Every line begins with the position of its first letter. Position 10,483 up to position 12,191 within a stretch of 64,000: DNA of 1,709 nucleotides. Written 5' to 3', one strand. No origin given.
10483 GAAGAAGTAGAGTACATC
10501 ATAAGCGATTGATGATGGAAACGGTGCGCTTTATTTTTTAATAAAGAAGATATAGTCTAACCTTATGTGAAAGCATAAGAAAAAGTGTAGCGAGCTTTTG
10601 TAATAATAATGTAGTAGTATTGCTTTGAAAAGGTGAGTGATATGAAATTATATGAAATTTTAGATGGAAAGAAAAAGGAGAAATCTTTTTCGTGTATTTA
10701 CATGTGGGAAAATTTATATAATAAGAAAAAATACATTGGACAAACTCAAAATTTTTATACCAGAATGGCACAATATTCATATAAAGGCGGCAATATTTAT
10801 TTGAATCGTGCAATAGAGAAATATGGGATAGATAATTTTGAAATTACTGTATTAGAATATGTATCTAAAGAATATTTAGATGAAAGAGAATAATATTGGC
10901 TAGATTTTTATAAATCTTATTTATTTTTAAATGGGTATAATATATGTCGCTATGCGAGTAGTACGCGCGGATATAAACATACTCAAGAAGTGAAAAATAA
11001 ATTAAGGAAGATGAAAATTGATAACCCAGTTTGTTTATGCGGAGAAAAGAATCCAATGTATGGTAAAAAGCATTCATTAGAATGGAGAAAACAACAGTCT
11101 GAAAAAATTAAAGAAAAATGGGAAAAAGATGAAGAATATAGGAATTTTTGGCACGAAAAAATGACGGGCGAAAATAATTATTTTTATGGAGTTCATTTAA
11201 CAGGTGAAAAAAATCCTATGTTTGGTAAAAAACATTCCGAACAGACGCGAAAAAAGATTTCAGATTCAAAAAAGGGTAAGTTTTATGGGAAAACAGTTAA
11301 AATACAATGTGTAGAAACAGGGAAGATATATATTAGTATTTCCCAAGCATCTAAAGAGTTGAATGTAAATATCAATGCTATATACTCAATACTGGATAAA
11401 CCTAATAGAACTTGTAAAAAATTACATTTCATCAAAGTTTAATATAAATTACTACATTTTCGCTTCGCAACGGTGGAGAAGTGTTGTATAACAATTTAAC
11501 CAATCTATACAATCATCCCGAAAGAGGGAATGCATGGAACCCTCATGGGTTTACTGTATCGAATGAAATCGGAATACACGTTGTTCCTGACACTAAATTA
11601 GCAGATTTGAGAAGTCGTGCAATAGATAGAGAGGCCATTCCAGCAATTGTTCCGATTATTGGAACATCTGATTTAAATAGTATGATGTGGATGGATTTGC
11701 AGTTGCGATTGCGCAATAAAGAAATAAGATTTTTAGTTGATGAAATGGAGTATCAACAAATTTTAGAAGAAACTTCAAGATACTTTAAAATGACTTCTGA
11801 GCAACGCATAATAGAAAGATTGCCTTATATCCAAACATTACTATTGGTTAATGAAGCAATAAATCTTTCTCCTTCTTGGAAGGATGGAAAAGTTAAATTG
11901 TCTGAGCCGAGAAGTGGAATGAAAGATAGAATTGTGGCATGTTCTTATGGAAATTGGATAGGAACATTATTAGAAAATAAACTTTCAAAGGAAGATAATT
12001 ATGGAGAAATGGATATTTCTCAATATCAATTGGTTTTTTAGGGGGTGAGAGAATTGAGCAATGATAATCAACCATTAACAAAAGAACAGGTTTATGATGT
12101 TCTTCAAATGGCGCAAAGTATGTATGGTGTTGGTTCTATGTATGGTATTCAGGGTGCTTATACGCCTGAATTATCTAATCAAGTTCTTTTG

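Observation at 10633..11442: GIY-YIG homing endonuclease gene carries an in-frame TAA (decaying or recoded HEG)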

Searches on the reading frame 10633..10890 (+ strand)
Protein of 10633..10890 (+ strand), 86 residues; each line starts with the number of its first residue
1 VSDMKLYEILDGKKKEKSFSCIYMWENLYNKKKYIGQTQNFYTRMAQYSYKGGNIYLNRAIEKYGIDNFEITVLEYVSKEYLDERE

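Call 7: search_protein_families(library=phrogs, proteins=[window:10633-10890:+], max_evalue=0.001)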
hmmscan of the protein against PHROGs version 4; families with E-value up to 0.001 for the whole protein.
window:10633-10890:+ (86 aa): 5 families
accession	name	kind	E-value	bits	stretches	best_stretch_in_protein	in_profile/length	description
phrog_314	-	DNA, RNA and nucleotide metabolism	8.2e-15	55.7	1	13-86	172-246/574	homing endonuclease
phrog_7168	-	DNA, RNA and nucleotide metabolism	6.4e-13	49.8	1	20-86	2-75/284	homing endonuclease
phrog_19446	-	DNA, RNA and nucleotide metabolism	7.9e-09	36.4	1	22-84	4-70/254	homing endonuclease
phrog_5123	-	DNA, RNA and nucleotide metabolism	9.2e-06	26.6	1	22-86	4-72/152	homing endonuclease with GIY-YIG motif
phrog_447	-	other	0.00025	21.9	0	13-78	20-97/148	NAD synthetase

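Call 23: list_cluster_members(proteins=[P0001, window:10642-10890:+, window:10633-10890:+, window:10990-11439:+, window:11011-11439:+, window:11056-11439:+])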
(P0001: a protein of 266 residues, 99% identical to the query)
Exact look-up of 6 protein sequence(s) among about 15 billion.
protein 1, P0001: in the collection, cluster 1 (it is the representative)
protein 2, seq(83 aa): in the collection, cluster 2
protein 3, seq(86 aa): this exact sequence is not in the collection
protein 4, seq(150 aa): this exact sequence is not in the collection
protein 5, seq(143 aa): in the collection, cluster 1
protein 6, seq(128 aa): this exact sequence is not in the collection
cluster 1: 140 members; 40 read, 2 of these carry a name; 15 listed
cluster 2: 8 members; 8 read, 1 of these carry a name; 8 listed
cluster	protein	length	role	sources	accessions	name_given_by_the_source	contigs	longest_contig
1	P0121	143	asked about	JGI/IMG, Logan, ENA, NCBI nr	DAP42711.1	MAG TPA: GIY-YIG nuclease superfamily protein [Caudoviricetes sp.]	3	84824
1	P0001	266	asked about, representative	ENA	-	-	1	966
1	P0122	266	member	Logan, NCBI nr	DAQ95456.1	MAG TPA: intron associated endonuclease [Caudoviricetes sp.]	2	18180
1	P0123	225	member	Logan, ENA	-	-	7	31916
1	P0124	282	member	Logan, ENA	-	-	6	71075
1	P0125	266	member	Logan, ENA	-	-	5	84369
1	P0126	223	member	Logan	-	-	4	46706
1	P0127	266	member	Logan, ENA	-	-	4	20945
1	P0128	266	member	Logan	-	-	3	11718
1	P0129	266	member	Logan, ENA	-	-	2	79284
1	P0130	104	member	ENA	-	-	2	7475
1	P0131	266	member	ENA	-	-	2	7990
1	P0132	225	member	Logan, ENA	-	-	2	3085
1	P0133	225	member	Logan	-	-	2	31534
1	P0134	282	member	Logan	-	-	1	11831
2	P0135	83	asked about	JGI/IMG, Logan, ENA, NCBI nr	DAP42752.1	group I intron endonuclease | MAG TPA: intron associated endonuclease [Caudoviricetes sp.]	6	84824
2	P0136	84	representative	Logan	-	-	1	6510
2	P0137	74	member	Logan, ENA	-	-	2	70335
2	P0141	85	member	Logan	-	-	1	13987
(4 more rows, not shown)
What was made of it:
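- Checked: The identical 83-aa and 143-aa pieces are on record from several sources (call 23).
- The alleles at codons 85 and 86 were found through a protein cluster built around an 84-aa fragment, which is an ascertainment bias (call 23).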

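Call 27: find_encoding_contigs(protein=P0135, flank=3000, max_places=10)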
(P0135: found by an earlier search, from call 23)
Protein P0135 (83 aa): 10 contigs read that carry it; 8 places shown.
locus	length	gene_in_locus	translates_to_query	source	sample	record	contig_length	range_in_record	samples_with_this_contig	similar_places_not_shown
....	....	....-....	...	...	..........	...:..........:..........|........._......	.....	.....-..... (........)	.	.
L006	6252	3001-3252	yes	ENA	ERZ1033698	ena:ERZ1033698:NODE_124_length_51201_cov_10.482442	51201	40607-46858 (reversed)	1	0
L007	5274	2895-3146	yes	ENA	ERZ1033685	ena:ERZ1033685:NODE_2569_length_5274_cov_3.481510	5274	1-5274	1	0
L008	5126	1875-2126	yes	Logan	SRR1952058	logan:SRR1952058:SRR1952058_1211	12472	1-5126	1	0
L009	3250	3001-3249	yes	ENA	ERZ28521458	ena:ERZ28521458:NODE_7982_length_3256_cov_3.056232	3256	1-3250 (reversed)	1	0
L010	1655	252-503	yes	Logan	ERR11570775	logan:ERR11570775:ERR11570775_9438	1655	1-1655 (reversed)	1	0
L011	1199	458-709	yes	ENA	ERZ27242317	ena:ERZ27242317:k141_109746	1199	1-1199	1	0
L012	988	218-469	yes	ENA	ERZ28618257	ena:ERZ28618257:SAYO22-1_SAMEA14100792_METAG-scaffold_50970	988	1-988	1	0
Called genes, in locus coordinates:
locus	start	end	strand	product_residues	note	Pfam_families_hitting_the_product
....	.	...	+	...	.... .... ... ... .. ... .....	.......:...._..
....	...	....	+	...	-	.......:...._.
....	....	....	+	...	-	-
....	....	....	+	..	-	-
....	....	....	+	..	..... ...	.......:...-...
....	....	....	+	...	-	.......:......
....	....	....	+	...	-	-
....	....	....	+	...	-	-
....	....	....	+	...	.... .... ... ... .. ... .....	-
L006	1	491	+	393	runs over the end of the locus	PF27387:YonJ_CC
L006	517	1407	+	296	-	PF27269:YonG_N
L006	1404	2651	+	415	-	-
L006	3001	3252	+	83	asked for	PF01541:GIY-YIG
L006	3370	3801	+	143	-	PF07460:NUMOD3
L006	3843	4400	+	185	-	-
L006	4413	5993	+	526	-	-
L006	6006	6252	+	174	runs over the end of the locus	-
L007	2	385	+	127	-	?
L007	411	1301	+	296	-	PF27269:YonG_N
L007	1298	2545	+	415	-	-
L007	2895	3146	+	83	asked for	PF01541:GIY-YIG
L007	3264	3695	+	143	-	PF07460:NUMOD3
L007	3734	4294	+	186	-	-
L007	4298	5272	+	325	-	?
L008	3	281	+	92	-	?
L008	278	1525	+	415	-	-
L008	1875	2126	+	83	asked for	PF01541:GIY-YIG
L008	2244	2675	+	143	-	PF07460:NUMOD3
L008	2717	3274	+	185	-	-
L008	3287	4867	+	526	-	-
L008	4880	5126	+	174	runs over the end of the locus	-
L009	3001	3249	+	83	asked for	PF01541:GIY-YIG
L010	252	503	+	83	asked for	PF01541:GIY-YIG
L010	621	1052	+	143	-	PF07460:NUMOD3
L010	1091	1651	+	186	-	-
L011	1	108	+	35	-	?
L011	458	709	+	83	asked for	PF01541:GIY-YIG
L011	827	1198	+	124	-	?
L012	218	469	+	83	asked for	PF01541:GIY-YIG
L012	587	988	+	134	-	?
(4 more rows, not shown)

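Call 36: find_encoding_contigs(protein=P0136, flank=1500, max_places=3)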
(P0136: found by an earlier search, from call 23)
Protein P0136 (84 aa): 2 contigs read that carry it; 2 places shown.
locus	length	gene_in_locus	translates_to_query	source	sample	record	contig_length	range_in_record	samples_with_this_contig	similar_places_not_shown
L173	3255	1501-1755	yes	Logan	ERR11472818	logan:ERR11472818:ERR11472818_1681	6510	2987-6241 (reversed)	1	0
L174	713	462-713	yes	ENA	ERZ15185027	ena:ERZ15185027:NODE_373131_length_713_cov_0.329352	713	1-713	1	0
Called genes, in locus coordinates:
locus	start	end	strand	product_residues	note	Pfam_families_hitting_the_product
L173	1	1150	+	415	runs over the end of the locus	-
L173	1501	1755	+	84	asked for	PF01541:GIY-YIG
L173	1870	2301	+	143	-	PF07460:NUMOD3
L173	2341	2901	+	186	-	-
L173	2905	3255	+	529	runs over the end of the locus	-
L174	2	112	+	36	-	?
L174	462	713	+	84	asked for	PF01541:GIY-YIG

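Call 37: find_encoding_contigs(protein=P0141, flank=1500, max_places=3)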
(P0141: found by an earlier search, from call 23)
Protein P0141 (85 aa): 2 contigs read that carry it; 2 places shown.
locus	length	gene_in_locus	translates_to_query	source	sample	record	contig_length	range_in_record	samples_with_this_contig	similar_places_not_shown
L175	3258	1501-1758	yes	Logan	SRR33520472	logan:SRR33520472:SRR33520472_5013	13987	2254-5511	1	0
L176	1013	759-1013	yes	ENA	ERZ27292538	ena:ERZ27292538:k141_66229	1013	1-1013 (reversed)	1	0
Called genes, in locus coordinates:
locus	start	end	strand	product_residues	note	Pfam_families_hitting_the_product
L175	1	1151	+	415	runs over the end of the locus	-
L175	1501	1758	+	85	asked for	PF01541:GIY-YIG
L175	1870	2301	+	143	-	PF07460:NUMOD3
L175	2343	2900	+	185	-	-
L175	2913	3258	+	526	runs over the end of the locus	-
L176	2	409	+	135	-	?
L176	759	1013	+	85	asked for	PF01541:GIY-YIG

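Call 38: find_encoding_contigs(protein=P0137, flank=1500, max_places=3)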
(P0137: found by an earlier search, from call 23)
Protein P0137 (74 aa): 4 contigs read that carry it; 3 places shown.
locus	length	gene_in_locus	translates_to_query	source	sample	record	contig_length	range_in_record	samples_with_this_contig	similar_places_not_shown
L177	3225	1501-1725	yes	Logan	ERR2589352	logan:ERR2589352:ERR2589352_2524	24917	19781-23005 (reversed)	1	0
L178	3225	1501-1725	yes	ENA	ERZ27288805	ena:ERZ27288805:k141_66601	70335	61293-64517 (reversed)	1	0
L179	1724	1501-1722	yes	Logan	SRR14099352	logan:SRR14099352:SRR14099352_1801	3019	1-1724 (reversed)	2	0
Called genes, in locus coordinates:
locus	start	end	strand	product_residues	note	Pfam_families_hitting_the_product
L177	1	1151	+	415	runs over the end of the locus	-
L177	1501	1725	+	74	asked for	PF01541:GIY-YIG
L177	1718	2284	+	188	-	PF07460:NUMOD3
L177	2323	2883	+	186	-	-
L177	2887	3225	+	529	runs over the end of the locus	-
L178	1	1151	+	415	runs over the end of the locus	-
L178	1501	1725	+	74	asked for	PF01541:GIY-YIG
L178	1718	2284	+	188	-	PF07460:NUMOD3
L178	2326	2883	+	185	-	-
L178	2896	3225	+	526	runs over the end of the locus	-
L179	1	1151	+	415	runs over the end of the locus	-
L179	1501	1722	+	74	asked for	PF01541:GIY-YIG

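Call 39: find_encoding_contigs(protein=P0123, flank=1500, max_places=4)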
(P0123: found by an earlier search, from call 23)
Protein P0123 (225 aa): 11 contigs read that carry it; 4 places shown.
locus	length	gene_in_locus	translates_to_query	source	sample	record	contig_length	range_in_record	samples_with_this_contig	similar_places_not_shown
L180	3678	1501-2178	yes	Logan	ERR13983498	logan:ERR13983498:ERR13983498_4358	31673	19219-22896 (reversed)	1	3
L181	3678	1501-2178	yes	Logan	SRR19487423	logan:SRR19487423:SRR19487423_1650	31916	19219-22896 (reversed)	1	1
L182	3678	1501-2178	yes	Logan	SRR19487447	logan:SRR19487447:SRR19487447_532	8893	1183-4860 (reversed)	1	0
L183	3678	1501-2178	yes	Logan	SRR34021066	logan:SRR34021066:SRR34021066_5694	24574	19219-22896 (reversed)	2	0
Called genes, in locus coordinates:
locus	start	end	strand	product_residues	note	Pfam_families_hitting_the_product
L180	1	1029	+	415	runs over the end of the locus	-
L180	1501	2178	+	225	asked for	PF07460:NUMOD3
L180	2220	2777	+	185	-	-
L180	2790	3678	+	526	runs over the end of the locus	-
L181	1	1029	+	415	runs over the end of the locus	-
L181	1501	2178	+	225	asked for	PF07460:NUMOD3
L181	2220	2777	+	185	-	-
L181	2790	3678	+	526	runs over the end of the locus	-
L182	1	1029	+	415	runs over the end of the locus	-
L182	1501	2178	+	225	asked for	PF07460:NUMOD3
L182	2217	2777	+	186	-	-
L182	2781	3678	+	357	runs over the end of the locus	-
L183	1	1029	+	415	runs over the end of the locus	-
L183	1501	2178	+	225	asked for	PF07460:NUMOD3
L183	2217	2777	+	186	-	-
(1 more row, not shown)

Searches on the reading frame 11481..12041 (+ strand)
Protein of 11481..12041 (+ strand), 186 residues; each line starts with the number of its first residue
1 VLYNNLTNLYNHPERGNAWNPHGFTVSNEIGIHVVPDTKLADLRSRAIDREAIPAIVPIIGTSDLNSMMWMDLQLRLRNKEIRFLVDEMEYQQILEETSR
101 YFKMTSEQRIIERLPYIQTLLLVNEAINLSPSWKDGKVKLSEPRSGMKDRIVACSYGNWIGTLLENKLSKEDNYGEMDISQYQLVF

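Call 5: search_protein_families(library=pfam, proteins=[window:11481-12041:+], max_evalue=0.01)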
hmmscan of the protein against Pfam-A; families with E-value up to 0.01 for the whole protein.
window:11481-12041:+ (186 aa): 0 families

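Call 7: search_protein_families(library=phrogs, proteins=[window:11481-12041:+], max_evalue=0.001)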
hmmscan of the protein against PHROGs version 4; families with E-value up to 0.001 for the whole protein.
window:11481-12041:+ (186 aa): 2 families
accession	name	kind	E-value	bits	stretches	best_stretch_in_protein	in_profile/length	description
phrog_24618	-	unknown function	2e-11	45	1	34-170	79-216/230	-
phrog_26582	-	unknown function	4.3e-05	23.9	1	43-172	213-345/363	-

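Call 45: find_encoding_contigs(protein=window:11481-12041:+, flank=2300, max_places=10)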
Protein window:11481-12041:+ (186 aa): 23 contigs read that carry it; 10 places shown.
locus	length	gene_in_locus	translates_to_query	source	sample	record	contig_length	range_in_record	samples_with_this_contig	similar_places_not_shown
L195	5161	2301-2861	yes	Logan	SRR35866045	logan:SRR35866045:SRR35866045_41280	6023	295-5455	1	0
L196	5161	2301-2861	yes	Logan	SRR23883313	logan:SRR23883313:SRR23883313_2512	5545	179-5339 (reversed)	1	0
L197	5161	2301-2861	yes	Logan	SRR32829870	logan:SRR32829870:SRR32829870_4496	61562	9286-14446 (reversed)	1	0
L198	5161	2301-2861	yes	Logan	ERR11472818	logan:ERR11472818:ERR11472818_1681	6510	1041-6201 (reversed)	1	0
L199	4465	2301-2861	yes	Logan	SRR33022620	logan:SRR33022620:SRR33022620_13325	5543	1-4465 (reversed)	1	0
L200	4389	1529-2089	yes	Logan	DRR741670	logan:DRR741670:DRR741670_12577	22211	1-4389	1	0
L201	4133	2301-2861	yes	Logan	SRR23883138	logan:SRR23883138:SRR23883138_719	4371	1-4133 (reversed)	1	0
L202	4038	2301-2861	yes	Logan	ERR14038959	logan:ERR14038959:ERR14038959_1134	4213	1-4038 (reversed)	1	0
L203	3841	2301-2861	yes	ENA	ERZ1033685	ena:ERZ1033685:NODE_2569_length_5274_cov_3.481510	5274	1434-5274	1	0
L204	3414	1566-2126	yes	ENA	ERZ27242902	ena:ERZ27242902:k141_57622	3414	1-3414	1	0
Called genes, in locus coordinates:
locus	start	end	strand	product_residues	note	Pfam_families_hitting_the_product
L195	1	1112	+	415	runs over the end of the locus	-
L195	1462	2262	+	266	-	PF01541:GIY-YIG, PF07460:NUMOD3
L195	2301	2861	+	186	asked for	-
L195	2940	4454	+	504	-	-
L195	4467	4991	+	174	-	-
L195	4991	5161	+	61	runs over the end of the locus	-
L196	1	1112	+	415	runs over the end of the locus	-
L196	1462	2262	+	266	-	PF01541:GIY-YIG, PF07460:NUMOD3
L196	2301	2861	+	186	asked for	-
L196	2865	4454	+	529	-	-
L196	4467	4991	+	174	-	-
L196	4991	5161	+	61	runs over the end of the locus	-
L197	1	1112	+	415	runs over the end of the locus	-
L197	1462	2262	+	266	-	PF01541:GIY-YIG, PF07460:NUMOD3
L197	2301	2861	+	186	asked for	-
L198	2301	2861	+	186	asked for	-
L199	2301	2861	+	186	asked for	-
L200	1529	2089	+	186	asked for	-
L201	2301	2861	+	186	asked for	-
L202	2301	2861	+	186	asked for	-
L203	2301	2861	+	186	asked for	-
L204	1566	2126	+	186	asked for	-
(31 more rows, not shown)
